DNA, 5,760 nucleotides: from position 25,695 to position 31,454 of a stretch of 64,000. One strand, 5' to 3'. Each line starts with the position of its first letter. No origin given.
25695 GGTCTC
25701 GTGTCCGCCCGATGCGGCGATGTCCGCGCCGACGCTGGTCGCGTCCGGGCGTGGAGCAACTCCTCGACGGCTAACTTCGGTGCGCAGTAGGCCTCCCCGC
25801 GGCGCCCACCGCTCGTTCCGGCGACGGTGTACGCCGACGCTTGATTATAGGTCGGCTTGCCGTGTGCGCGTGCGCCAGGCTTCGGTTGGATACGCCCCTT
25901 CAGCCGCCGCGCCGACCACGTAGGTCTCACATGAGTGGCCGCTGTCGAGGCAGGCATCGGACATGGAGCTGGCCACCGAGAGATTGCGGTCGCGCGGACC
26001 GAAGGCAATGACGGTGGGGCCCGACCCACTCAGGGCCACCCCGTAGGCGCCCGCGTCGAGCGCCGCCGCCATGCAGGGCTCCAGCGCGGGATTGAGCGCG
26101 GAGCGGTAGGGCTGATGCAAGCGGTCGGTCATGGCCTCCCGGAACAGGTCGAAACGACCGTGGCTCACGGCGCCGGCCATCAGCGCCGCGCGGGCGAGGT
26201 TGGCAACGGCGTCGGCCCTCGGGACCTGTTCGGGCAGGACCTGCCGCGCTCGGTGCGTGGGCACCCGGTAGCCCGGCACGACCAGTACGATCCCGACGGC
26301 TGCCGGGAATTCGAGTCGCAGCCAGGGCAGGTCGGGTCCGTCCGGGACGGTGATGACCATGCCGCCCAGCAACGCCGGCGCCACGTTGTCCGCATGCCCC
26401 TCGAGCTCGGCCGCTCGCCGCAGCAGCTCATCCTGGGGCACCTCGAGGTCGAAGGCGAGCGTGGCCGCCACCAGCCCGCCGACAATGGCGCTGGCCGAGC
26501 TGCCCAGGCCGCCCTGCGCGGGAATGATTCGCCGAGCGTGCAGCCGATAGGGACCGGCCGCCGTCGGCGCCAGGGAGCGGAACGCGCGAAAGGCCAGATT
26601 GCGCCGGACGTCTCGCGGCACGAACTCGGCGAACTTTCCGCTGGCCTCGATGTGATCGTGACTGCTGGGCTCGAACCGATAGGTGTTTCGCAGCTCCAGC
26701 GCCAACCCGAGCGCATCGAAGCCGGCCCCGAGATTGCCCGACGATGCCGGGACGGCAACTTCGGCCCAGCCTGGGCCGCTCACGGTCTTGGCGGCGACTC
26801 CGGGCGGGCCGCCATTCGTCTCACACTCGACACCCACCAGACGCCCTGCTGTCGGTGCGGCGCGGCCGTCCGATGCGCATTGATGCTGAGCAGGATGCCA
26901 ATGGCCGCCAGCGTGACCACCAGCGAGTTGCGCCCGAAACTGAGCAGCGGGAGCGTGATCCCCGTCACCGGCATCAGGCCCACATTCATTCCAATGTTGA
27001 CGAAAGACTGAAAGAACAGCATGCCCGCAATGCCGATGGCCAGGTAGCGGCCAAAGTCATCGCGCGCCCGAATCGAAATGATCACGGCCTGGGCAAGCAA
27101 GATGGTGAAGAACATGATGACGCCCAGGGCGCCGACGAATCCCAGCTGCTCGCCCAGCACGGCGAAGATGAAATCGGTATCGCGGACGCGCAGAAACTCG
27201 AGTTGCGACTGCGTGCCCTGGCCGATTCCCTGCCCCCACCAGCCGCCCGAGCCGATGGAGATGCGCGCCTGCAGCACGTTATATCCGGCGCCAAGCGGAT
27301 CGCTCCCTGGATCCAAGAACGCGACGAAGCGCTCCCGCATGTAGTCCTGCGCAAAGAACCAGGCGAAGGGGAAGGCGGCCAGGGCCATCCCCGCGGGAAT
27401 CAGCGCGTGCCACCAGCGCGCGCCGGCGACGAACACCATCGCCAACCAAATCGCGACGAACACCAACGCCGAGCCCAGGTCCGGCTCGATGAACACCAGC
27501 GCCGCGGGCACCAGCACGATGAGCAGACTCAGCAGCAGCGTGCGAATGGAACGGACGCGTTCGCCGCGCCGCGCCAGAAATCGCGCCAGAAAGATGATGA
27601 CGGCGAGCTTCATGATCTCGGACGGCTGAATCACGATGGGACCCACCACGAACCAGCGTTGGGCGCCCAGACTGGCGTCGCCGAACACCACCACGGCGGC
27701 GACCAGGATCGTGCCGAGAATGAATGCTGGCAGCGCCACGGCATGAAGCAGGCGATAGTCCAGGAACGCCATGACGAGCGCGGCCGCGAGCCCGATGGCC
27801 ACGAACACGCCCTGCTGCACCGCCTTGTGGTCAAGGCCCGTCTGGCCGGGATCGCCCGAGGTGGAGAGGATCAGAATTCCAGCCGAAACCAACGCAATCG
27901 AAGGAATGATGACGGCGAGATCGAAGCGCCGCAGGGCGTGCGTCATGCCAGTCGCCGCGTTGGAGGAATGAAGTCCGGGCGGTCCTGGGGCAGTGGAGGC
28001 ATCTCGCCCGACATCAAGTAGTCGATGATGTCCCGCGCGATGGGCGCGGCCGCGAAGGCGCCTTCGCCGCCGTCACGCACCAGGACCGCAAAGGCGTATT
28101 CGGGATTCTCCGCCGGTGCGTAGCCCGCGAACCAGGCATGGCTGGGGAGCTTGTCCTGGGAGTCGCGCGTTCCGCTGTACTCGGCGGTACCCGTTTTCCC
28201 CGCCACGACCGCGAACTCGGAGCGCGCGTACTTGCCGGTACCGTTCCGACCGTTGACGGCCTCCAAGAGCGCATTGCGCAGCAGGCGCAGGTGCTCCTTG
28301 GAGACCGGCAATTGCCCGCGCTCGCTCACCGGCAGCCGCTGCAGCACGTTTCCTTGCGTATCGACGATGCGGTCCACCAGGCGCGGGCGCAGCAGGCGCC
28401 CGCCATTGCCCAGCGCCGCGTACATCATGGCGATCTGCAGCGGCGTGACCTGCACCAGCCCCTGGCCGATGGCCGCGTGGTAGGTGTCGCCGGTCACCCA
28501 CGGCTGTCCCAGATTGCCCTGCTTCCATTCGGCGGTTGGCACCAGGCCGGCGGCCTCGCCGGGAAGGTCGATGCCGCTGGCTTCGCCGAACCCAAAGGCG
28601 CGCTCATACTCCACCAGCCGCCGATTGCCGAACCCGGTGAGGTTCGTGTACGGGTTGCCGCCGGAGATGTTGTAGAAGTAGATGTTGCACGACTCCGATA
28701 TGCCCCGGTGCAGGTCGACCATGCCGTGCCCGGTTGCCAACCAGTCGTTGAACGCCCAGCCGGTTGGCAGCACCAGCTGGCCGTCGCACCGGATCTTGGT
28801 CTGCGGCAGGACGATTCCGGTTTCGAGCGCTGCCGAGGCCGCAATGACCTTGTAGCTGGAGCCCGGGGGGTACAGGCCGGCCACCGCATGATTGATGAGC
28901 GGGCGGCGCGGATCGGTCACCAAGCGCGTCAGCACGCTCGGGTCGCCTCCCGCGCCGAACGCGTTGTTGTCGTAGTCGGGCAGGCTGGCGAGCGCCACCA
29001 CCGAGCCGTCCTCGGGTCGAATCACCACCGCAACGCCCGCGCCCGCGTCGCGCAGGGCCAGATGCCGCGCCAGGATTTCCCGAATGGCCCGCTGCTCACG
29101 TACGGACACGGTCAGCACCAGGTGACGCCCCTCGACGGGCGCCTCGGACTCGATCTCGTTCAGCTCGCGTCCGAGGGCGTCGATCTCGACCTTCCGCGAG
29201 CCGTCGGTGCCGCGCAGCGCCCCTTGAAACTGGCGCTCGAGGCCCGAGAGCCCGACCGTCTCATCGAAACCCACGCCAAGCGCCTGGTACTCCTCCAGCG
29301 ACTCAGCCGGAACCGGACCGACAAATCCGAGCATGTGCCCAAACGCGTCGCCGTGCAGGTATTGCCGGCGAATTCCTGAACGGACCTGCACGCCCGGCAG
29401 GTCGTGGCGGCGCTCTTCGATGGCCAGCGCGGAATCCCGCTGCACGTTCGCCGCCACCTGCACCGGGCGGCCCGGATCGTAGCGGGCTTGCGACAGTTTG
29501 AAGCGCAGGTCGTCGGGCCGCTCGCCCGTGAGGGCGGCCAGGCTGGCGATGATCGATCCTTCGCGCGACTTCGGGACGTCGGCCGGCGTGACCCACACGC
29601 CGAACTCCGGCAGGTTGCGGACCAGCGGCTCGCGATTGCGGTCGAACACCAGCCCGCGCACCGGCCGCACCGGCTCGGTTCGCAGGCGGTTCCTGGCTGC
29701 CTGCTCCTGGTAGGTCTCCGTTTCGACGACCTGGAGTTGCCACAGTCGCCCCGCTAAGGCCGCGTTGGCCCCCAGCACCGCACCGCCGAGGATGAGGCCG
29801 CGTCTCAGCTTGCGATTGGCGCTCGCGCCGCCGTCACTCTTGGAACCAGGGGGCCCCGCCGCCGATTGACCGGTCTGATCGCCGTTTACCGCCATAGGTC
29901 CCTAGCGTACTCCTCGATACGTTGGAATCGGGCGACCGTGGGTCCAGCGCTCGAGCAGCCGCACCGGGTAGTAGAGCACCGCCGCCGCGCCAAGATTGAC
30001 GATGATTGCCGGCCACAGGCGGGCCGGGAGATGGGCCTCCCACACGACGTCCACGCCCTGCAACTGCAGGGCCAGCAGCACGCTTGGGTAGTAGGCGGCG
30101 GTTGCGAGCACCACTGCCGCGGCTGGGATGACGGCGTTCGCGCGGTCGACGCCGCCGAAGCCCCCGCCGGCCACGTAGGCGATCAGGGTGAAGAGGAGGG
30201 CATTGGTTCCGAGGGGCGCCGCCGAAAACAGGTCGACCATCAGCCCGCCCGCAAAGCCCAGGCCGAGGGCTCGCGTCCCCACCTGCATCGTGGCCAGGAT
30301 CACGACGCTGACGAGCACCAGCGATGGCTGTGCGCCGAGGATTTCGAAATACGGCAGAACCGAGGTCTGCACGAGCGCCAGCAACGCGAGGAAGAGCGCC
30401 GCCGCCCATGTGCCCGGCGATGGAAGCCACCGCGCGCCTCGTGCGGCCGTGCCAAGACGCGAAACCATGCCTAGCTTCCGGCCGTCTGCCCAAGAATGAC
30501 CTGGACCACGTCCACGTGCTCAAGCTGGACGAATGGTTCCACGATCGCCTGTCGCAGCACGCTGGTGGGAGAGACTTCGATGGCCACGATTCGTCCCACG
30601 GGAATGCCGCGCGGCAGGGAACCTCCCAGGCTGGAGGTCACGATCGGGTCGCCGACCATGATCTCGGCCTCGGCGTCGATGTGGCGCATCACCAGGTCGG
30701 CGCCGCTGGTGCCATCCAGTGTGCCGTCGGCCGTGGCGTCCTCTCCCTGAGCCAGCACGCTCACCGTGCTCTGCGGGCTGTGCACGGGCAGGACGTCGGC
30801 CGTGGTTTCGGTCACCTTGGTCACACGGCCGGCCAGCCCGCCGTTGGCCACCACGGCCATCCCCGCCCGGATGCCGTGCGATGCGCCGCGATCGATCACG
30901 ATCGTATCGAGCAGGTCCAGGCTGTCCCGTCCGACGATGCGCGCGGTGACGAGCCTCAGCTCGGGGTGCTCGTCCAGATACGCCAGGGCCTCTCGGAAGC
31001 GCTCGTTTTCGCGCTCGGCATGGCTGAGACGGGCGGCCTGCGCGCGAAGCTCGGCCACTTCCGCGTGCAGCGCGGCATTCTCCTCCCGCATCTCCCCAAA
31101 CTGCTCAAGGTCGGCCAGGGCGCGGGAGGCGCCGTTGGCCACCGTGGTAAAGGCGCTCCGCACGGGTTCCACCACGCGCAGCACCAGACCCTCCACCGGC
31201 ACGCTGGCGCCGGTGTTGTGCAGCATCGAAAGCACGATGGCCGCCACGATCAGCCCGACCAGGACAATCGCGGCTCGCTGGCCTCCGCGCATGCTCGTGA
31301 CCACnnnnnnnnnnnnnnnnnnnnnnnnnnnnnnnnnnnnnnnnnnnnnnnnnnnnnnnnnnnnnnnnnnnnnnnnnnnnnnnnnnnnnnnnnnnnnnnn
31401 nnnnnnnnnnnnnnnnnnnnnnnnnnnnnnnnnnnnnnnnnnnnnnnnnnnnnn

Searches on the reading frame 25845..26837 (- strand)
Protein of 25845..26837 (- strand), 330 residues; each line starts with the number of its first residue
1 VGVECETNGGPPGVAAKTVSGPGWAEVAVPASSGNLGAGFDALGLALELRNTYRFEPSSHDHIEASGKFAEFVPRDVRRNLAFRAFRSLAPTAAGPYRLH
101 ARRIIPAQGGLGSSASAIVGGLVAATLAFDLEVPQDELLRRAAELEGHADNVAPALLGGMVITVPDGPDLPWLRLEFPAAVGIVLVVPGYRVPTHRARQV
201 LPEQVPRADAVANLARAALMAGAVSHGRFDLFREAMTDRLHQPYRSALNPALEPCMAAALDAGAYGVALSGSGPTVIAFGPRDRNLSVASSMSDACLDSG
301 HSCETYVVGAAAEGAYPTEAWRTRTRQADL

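Call 53: search_protein_families(library=pfam, proteins=[window:25845-26837:-], max_evalue=0.0001)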
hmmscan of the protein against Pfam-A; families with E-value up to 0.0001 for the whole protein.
window:25845-26837:- (330 aa): 2 families
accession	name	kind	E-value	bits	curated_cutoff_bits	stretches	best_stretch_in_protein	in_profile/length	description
PF00288.32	GHMP_kinases_N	-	1.9e-14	54.1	22.3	1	80-159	1-87/87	GHMP kinases N terminal domain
PF08544.19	GHMP_kinases_C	-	2.8e-13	50.5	21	1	221-293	2-80/85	GHMP kinases C terminal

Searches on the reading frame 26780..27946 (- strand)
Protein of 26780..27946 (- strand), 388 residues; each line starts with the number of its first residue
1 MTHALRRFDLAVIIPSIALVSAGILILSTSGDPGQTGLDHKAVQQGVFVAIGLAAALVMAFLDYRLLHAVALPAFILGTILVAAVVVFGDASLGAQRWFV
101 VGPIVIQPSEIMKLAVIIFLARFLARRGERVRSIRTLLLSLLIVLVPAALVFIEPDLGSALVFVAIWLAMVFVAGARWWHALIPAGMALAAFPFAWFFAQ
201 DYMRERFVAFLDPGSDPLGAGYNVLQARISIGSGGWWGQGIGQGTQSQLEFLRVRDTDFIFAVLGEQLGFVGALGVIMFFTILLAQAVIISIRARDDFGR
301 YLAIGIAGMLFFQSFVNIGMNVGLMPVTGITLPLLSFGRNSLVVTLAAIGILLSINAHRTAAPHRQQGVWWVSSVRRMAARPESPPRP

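Call 19: search_protein_families(library=pfam, proteins=[window:26780-27946:-], max_evalue=0.00001)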
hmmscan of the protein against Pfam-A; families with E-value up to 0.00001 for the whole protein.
window:26780-27946:- (388 aa): 1 family
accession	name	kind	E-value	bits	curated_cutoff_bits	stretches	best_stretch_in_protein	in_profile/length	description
PF01098.24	FTSW_RODA_SPOVE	-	4.3e-96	322.5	26.4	1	35-359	33-354/356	Cell cycle protein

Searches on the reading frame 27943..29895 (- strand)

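Call 19: search_protein_families(library=pfam, proteins=[window:27943-29895:-], max_evalue=0.00001)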
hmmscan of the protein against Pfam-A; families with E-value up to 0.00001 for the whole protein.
window:27943-29895:- (650 aa): 2 families
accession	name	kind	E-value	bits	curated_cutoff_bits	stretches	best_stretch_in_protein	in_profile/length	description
PF00905.27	Transpeptidase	-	6.1e-66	223.1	22.1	1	287-624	1-298/299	Penicillin binding protein transpeptidase domain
PF03717.20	PBP_dimer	-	4.1e-36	125.5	24.4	1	77-248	3-179/180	Penicillin-binding Protein dimerisation domain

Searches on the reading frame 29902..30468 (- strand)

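Call 53: search_protein_families(library=pfam, proteins=[window:29902-30468:-], max_evalue=0.0001)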
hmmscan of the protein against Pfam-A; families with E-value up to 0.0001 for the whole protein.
window:29902-30468:- (188 aa): 1 family
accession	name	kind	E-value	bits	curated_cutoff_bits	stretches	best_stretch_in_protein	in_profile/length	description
PF04093.17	MreD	-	1.6e-11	45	24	1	20-172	6-154/158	rod shape-determining protein MreD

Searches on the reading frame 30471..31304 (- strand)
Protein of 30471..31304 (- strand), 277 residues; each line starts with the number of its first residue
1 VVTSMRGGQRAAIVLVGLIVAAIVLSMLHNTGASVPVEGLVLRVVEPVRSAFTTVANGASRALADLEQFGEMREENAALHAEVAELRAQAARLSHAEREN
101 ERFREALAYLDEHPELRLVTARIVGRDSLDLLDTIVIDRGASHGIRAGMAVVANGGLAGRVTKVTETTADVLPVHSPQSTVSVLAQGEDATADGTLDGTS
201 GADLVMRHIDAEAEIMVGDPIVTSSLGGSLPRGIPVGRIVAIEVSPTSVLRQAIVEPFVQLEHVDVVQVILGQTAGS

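Call 53: search_protein_families(library=pfam, proteins=[window:30471-31304:-], max_evalue=0.0001)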
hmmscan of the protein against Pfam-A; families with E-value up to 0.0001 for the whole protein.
window:30471-31304:- (277 aa): 1 family
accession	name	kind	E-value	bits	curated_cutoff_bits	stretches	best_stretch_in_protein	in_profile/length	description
PF04085.20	MreC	-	2.6e-36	125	28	1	123-270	1-146/147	Rod shape-determining protein MreC, barrel core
